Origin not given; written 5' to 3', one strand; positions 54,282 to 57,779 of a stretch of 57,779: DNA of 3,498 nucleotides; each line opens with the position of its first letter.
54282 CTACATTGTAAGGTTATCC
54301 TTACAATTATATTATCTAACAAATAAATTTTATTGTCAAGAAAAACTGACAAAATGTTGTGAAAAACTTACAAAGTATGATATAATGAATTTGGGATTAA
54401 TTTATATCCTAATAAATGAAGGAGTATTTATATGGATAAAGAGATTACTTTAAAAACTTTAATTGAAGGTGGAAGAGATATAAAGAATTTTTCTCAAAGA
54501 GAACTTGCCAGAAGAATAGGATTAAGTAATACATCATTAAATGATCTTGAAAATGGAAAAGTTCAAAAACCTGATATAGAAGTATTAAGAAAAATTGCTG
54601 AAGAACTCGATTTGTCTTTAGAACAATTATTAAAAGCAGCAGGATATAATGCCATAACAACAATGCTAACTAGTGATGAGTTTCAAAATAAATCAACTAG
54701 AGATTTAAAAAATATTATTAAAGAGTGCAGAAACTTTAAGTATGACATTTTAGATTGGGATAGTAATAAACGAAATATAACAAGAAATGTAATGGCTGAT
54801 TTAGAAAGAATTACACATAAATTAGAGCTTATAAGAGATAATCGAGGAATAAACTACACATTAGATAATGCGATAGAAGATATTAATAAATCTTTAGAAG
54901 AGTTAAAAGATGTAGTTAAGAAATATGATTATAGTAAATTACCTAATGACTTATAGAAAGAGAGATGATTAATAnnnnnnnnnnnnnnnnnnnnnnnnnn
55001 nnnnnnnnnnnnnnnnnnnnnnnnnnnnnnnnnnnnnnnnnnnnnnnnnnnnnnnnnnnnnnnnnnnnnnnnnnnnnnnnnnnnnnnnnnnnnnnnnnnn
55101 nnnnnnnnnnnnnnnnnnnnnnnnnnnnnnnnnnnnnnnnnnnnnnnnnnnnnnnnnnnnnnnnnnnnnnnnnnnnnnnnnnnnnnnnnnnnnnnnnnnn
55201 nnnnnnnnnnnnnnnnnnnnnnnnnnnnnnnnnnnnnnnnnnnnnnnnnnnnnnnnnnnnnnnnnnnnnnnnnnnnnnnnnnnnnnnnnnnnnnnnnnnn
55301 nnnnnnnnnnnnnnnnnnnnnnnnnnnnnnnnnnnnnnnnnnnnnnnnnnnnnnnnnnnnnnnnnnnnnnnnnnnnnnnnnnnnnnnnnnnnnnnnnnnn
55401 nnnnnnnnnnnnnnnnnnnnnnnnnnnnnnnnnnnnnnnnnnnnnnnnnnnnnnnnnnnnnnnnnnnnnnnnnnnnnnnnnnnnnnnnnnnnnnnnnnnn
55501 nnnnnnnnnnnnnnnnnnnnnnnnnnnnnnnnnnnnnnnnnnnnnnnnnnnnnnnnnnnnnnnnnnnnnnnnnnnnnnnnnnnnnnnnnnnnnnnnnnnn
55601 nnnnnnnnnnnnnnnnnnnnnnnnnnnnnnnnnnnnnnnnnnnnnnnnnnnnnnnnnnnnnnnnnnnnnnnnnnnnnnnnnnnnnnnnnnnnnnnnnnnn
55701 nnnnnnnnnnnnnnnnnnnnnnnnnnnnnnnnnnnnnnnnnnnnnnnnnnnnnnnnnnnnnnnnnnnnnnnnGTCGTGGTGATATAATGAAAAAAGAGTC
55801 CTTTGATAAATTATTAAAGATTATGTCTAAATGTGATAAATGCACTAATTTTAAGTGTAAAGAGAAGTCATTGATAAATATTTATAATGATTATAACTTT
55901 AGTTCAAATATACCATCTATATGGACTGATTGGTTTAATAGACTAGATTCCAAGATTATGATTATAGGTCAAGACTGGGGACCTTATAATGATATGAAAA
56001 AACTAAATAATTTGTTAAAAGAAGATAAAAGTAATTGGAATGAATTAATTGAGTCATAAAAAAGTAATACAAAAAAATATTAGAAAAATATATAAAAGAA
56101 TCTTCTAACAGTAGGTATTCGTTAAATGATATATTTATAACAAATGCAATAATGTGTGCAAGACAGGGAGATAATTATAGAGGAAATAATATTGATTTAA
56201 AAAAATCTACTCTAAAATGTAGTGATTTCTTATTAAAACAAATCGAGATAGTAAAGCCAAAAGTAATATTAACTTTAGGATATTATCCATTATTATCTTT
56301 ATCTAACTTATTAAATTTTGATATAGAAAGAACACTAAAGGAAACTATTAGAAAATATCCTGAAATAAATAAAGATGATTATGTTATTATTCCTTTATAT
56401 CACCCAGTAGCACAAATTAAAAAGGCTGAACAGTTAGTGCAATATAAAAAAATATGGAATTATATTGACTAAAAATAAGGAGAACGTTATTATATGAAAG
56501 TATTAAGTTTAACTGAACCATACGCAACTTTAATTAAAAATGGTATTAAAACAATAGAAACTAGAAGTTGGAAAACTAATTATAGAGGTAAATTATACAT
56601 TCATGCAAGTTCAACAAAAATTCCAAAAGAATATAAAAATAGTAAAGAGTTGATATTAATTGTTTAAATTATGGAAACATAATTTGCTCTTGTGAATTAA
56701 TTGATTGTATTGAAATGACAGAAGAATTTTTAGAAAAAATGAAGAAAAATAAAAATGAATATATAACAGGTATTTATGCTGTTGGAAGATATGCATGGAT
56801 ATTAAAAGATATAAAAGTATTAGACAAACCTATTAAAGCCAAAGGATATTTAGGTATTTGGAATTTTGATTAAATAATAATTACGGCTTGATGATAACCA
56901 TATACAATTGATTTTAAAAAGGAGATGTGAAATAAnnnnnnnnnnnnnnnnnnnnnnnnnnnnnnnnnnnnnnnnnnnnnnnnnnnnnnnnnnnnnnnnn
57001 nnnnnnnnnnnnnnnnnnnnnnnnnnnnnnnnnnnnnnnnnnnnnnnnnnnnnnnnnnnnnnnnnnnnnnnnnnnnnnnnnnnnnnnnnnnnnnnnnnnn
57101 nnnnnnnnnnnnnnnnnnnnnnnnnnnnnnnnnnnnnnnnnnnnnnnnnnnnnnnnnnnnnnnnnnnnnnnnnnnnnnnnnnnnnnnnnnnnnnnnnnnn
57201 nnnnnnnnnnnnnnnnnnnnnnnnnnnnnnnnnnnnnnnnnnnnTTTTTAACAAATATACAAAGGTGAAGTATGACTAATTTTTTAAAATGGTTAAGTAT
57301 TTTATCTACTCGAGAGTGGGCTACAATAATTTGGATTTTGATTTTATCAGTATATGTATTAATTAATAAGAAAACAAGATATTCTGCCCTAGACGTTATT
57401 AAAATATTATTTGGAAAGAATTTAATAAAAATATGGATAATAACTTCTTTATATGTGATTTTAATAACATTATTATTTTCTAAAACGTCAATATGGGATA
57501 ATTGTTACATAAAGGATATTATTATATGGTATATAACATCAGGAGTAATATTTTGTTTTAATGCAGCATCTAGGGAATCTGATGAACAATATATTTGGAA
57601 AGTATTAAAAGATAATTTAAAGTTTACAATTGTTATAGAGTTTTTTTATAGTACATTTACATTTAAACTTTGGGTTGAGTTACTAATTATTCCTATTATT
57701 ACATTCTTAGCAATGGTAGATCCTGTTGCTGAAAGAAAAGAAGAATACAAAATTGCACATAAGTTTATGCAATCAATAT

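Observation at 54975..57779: IME-2 carries a different but thematically parallel cargo in the same slot: nucleotidase, UDG-like, ASCH, deoxyribosyltransferase-like and membrane protein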

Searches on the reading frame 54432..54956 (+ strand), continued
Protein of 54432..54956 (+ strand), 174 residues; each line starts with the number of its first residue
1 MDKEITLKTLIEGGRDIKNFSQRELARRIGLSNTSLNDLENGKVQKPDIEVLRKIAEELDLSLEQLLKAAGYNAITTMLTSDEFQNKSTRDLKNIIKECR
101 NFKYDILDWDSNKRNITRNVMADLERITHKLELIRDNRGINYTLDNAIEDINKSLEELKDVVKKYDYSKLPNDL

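Call 60: search_protein_families(library=pfam, alignment_id=A5, max_evalue=0.00001)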
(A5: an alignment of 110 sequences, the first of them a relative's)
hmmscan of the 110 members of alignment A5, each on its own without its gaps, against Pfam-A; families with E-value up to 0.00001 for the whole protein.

A. member 1, L073:12189-12677:+ (162 aa): 2 families
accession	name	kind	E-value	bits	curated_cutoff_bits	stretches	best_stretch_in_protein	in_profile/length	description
PF13671.12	AAA_33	-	3.8e-17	63.4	27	1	4-122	1-121/143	AAA domain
PF06414.18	Zeta_toxin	-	1.2e-09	38.4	22.3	1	3-121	17-145/199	Zeta toxin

B. families by the number of members that match (of 110 scanned): 105 families (the first 25 are shown)
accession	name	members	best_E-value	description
PF00583.31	Acetyltransf_1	4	2.7e-17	Acetyltransferase (GNAT) family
PF04851.21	ResIII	3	1.7e-25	Type III restriction enzyme, res subunit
PF00293.34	NUDIX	3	1.3e-24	NUDIX domain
PF13508.13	Acetyltransf_7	3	5.7e-11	Acetyltransferase (GNAT) domain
PF13673.13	Acetyltransf_10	3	1.4e-10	Acetyltransferase (GNAT) domain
PF01580.24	FtsK_SpoIIIE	2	5.7e-67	FtsK/SpoIIIE family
PF08843.17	AbiEii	2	4.3e-36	Nucleotidyl transferase AbiEii toxin, Type IV TA system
PF00580.27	UvrD-helicase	2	4.6e-31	UvrD/REP helicase N-terminal domain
PF13304.12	AAA_21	2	5.5e-28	AAA domain, putative AbiEii toxin, Type IV TA system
PF07669.17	Eco57I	2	1.1e-22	Eco57I restriction-modification methylase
PF04055.27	Radical_SAM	2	2.5e-22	Radical SAM superfamily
PF00702.32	Hydrolase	2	3.4e-20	haloacid dehalogenase-like hydrolase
PF06414.18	Zeta_toxin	2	1.4e-18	Zeta toxin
PF13245.12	AAA_19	2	7e-18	AAA domain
PF01381.28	HTH_3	2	1.8e-14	Helix-turn-helix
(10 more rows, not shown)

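Call 74: search_protein_families(library=pfam, proteins=[L022:14032-16062:+, L026:10543-10950:+, L026:14685-15755:+, L030:10546-11343:+, L030:11354-11917:+, L030:12858-13793:+, L030:13853-14923:+, L031:10534-11919:+, L031:13040-13831:+, L031:14799-16610:+], max_evalue=0.0001)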
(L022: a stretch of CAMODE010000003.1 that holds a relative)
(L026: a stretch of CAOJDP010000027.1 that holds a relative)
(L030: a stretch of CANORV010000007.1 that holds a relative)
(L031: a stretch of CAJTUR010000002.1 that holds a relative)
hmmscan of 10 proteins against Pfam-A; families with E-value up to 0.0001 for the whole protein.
L022:14032-16062:+ (676 aa): 2 families
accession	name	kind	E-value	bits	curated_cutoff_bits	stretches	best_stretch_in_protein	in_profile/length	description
PF13304.12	AAA_21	-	6e-14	53.2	27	1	213-389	195-303/304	AAA domain, putative AbiEii toxin, Type IV TA system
PF02463.25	SMC_N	-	6.9e-06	26.1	40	1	47-385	23-198/220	RecF/RecN/SMC N terminal domain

L026:10543-10950:+ (135 aa): 0 families

L026:14685-15755:+ (356 aa): 0 families

L030:10546-11343:+ (265 aa): 1 family
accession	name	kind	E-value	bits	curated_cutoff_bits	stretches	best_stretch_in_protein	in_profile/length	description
PF00293.34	NUDIX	-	9e-16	58.5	21.1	1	122-237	5-132/134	NUDIX domain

L030:11354-11917:+ (187 aa): 1 family
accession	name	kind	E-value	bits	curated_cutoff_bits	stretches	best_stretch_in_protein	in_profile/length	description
PF06941.18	NT5C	-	1.1e-16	61.6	24.8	1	4-182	4-174/180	5' nucleotidase, deoxy (Pyrimidine), cytosolic type C protein (NT5C)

L030:12858-13793:+ (311 aa): 2 families
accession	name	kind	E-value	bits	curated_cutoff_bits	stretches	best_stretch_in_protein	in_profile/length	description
PF02826.25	2-Hacid_dh_C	-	3.2e-24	85.7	25.1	1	114-228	3-126/178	D-isomer specific 2-hydroxyacid dehydrogenase, NAD binding domain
PF00389.36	2-Hacid_dh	-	5.7e-20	71.8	24.6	1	59-307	50-133/134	D-isomer specific 2-hydroxyacid dehydrogenase, catalytic domain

L030:13853-14923:+ (356 aa): 0 families

L031:10534-11919:+ (461 aa): 5 families
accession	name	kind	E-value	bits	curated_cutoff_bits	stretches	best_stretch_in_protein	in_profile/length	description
PF13649.12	Methyltransf_25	-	9.3e-15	55.5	27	1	303-393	1-97/97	Methyltransferase domain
PF13489.12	Methyltransf_23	-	2.1e-14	54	27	1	296-440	19-162/164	Methyltransferase domain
PF08241.18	Methyltransf_11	-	2.6e-11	44.4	21.2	1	304-396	1-94/95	Methyltransferase domain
PF13847.12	Methyltransf_31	-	9.7e-10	38.7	27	1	300-398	4-110/145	Methyltransferase domain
PF08242.18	Methyltransf_12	-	5.9e-09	37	30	1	304-395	1-98/98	Methyltransferase domain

L031:13040-13831:+ (263 aa): 1 family
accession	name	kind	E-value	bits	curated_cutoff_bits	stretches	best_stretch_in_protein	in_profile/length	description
PF00459.30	Inositol_P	-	7.2e-45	154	27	1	4-257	2-267/271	Inositol monophosphatase family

L031:14799-16610:+ (603 aa): 5 families
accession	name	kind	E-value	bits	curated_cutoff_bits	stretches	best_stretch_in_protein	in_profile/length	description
PF13175.12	AAA_15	-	3.8e-17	63.4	32.1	2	34-219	1-189/374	AAA ATPase domain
PF11398.14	DUF2813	-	3.8e-11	43.4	21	1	34-389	1-365/372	Protein of unknown function (DUF2813)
PF20469.4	OLD-like_TOPRIM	-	3.3e-10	40.8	23.2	1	398-464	2-67/67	Overcoming lysogenization defect protein-like, TOPRIM domain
PF13304.12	AAA_21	-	3.2e-09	37.7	27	0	304-347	258-304/304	AAA domain, putative AbiEii toxin, Type IV TA system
PF13476.12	AAA_23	-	2.3e-05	25.6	27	1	39-240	2-196/201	AAA domain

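Call 75: search_protein_families(library=pfam, proteins=[L031:16603-18099:+, L042:5863-6492:+, L043:13037-13759:+, L043:14881-16062:+, L071:13746-15359:+, L075:10476-11021:+, L075:11970-12749:+, L075:12939-15284:+, L078:15731-17833:+, L078:17805-19739:+], max_evalue=0.0001)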
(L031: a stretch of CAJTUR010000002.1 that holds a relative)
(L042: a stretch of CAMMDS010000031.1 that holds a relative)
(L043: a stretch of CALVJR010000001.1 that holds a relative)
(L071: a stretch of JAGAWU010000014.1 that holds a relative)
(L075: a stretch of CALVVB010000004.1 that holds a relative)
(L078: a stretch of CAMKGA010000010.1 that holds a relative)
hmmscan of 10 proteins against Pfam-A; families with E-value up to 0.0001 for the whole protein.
L031:16603-18099:+ (498 aa): 6 families
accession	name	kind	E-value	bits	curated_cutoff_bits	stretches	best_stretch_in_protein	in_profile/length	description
PF00580.27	UvrD-helicase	-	4.6e-31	108.9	23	2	178-242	203-266/271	UvrD/REP helicase N-terminal domain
PF13245.12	AAA_19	-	1.1e-17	64.9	25.1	1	21-232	10-134/134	AAA domain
PF01443.25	Viral_helicase1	-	6.2e-14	52.8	21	1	432-483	178-228/228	Viral superfamily 1 RNA helicase core domain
PF13538.12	UvrD_C_2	-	1.2e-09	38.3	27.4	1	436-482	4-52/52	UvrD-like helicase C-terminal domain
PF13361.12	UvrD_C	-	7.8e-06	26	25.6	1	330-481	188-345/350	UvrD-like helicase C-terminal domain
PF13401.12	AAA_22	-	1.5e-05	25.7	27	0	186-225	81-125/130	AAA domain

L042:5863-6492:+ (209 aa): 1 family
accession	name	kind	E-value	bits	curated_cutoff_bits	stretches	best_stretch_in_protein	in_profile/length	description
PF13023.12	HD_3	-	2.6e-27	96.2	22.5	1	16-150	2-137/165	HD domain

L043:13037-13759:+ (240 aa): 1 family
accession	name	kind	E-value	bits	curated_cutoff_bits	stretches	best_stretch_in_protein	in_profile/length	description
PF03372.29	Exo_endo_phos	-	1.1e-09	38.8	24.5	1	4-181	1-157/225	Endonuclease/Exonuclease/phosphatase family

L043:14881-16062:+ (393 aa): 1 family
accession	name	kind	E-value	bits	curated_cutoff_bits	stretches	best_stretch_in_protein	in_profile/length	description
PF00078.32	RVT_1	-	3.3e-15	56.8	29.6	1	89-270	18-202/205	Reverse transcriptase (RNA-dependent DNA polymerase)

L071:13746-15359:+ (537 aa): 0 families

L075:10476-11021:+ (181 aa): 0 families

L075:11970-12749:+ (259 aa): 2 families
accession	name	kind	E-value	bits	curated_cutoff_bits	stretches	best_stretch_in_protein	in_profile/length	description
PF13419.12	HAD_2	-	2e-24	87.1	23.8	1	15-211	1-177/178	Haloacid dehalogenase-like hydrolase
PF00702.32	Hydrolase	-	3.4e-20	73.7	26.4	1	13-206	2-191/191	haloacid dehalogenase-like hydrolase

L075:12939-15284:+ (781 aa): 1 family
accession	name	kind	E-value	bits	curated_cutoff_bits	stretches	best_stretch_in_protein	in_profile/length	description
PF02463.25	SMC_N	-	3.8e-05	23.7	40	0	536-717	135-206/220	RecF/RecN/SMC N terminal domain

L078:15731-17833:+ (700 aa): 4 families
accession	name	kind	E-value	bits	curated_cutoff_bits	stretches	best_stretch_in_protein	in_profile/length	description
PF13175.12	AAA_15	-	6.8e-35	121.8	32.1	1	1-409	1-374/374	AAA ATPase domain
PF20469.4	OLD-like_TOPRIM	-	1.8e-17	64.1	23.2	1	469-533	1-67/67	Overcoming lysogenization defect protein-like, TOPRIM domain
PF13304.12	AAA_21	-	2e-12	48.2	27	1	25-410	1-304/304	AAA domain, putative AbiEii toxin, Type IV TA system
PF02463.25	SMC_N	-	2e-06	27.9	40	1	3-53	2-55/220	RecF/RecN/SMC N terminal domain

L078:17805-19739:+ (644 aa): 5 families
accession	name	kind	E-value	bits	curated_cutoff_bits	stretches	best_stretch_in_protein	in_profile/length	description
PF00580.27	UvrD-helicase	-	2.2e-22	80.5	23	1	10-228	13-257/271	UvrD/REP helicase N-terminal domain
PF13245.12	AAA_19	-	7e-18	65.5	25.1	1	8-224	9-131/134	AAA domain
PF01443.25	Viral_helicase1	-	6.9e-10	39.6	21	0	15-96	3-70/228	Viral superfamily 1 RNA helicase core domain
PF13604.12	AAA_30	-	5.5e-06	26.7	27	0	9-107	17-110/191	AAA domain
PF13086.12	AAA_11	-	9.7e-05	22.7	27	0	11-131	18-139/257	AAA domain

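Call 104: find_encoding_contigs(protein=window:54432-54956:+, flank=5000, max_places=10)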
Protein window:54432-54956:+ (174 aa): 23 contigs read that carry it; 10 places shown.
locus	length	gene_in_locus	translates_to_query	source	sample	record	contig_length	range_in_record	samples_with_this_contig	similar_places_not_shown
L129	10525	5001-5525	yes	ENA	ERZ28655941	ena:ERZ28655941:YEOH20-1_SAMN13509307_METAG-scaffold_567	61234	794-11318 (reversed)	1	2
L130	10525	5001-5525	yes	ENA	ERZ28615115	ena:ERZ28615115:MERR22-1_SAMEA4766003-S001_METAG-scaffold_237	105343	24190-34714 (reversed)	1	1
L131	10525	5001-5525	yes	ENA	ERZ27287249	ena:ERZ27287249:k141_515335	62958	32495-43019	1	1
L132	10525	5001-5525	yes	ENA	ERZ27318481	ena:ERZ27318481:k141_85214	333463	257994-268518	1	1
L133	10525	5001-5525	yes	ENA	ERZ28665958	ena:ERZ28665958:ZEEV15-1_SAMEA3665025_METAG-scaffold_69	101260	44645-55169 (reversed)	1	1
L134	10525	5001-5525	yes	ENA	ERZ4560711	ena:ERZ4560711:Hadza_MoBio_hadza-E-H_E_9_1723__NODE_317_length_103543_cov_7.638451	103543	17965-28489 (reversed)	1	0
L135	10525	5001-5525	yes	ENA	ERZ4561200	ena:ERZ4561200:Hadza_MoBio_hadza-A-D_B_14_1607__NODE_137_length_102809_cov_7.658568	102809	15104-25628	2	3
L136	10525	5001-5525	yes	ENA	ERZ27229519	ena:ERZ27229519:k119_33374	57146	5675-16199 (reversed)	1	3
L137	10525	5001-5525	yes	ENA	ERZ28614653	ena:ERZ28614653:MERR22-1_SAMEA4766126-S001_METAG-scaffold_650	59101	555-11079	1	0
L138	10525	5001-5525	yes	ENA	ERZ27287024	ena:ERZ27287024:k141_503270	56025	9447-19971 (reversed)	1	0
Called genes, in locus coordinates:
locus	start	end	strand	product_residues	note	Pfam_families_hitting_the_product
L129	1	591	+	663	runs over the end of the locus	PF17191:RecG_wedge, PF04851:ResIII, PF00270:DEAD, PF07517:SecA_DEAD (faint), PF00271:Helicase_C, PF19833:RecG_dom3_C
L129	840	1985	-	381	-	PF14659:Phage_int_SAM_3, PF00589:Phage_integrase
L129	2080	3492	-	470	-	PF01076:Mob_Pre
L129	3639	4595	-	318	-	PF13481:AAA_25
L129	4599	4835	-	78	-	-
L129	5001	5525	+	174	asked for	PF12844:HTH_19, PF01381:HTH_3, PF13443:HTH_26, PF13560:HTH_31 (weak)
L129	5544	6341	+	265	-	PF05822:UMPH-1, PF12710:HAD (weak)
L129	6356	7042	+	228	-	PF03167:UDG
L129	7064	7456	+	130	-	PF04266:ASCH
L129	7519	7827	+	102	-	-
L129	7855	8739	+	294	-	-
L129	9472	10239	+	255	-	-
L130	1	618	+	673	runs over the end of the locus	PF17191:RecG_wedge, PF07517:SecA_DEAD (weak), PF00270:DEAD, PF04851:ResIII, PF00271:Helicase_C, PF19833:RecG_dom3_C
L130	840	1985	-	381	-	PF14659:Phage_int_SAM_3, PF00589:Phage_integrase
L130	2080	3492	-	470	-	PF01076:Mob_Pre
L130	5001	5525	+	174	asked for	PF12844:HTH_19, PF01381:HTH_3, PF13443:HTH_26, PF13560:HTH_31 (weak)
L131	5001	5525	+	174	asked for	PF12844:HTH_19, PF01381:HTH_3, PF13443:HTH_26, PF13560:HTH_31 (weak)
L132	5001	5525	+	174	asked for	PF12844:HTH_19, PF01381:HTH_3, PF13443:HTH_26, PF13560:HTH_31 (weak)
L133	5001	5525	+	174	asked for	PF12844:HTH_19, PF01381:HTH_3, PF13443:HTH_26, PF13560:HTH_31 (weak)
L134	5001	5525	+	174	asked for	PF12844:HTH_19, PF01381:HTH_3, PF13443:HTH_26, PF13560:HTH_31 (weak)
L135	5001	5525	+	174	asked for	PF12844:HTH_19, PF01381:HTH_3, PF13443:HTH_26, PF13560:HTH_31 (weak)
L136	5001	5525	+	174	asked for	PF12844:HTH_19, PF01381:HTH_3, PF13443:HTH_26, PF13560:HTH_31 (weak)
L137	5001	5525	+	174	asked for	PF12844:HTH_19, PF01381:HTH_3, PF13443:HTH_26, PF13560:HTH_31 (weak)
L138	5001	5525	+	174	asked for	PF12844:HTH_19, PF01381:HTH_3, PF13443:HTH_26, PF13560:HTH_31 (weak)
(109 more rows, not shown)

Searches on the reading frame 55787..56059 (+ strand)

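Call 7: search_protein_families(library=pfam, proteins=[window:55787-56059:+], max_evalue=0.1)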
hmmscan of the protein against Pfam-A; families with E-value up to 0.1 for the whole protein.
window:55787-56059:+ (90 aa): 0 families

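Call 9: search_protein_families(library=padloc, proteins=[window:55787-56059:+], max_evalue=0.01)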
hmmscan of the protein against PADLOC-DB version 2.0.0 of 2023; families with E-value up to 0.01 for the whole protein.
window:55787-56059:+ (90 aa): 1 family
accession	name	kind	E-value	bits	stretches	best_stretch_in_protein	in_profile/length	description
PDLC03555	REase_II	-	0.00049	17.9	1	11-88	194-266/271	Type II restriction enzyme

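Call 10: search_protein_families(library=ncbifam, proteins=[window:55787-56059:+], max_evalue=0.01)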
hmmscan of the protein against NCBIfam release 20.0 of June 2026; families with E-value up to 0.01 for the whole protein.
window:55787-56059:+ (90 aa): 0 families

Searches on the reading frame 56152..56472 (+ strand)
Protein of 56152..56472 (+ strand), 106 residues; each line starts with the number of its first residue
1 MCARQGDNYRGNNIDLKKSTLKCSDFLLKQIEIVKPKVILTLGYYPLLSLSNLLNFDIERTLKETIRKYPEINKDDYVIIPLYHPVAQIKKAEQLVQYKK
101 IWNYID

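Call 7: search_protein_families(library=pfam, proteins=[window:56152-56472:+], max_evalue=0.1)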
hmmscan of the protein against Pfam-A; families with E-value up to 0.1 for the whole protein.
window:56152-56472:+ (106 aa): 1 family
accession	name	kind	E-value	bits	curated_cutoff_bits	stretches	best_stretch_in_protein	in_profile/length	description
PF03167.25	UDG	-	5.3e-07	30.2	24.3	1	21-104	69-139/141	Uracil DNA glycosylase superfamily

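Call 9: search_protein_families(library=padloc, proteins=[window:56152-56472:+], max_evalue=0.01)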
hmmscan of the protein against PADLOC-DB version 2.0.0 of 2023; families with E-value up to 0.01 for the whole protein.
window:56152-56472:+ (106 aa): 0 families

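Call 10: search_protein_families(library=ncbifam, proteins=[window:56152-56472:+], max_evalue=0.01)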
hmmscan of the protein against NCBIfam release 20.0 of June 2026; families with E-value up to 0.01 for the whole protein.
window:56152-56472:+ (106 aa): 2 families
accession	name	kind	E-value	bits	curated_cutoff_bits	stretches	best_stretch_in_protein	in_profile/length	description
NF040953.1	Arch_udg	equivalog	3.7e-10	39.6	250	1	20-93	96-170/184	type-4 uracil-DNA glycosylase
TIGR00758.1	UDG_fam4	subfamily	8.6e-07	28.8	125.3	1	19-95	84-157/173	uracil-DNA glycosylase, family 4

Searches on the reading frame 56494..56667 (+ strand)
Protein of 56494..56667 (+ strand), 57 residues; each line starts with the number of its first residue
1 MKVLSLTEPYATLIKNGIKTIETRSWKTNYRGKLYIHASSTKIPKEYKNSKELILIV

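Call 7: search_protein_families(library=pfam, proteins=[window:56494-56667:+], max_evalue=0.1)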
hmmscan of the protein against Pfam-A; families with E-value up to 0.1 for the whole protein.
window:56494-56667:+ (57 aa): 1 family
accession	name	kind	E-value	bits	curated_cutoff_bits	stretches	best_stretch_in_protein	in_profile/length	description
PF04266.20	ASCH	-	1.7e-07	32.3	21.2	1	4-43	1-43/103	ASCH domain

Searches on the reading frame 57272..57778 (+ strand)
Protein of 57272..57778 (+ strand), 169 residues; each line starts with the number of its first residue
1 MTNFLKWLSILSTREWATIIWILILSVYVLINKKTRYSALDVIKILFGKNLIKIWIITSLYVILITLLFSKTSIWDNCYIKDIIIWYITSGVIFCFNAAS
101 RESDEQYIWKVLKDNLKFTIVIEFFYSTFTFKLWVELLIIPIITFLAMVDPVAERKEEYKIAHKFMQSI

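Call 7: search_protein_families(library=pfam, proteins=[window:57272-57778:+], max_evalue=0.1)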
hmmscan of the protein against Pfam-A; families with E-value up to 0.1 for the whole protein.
window:57272-57778:+ (169 aa): 0 families

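Call 9: search_protein_families(library=padloc, proteins=[window:57272-57778:+], max_evalue=0.01)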
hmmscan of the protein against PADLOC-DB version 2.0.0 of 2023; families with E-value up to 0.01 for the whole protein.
window:57272-57778:+ (169 aa): 0 families

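Call 10: search_protein_families(library=ncbifam, proteins=[window:57272-57778:+], max_evalue=0.01)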
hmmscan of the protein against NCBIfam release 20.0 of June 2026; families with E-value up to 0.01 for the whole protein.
window:57272-57778:+ (169 aa): 0 families
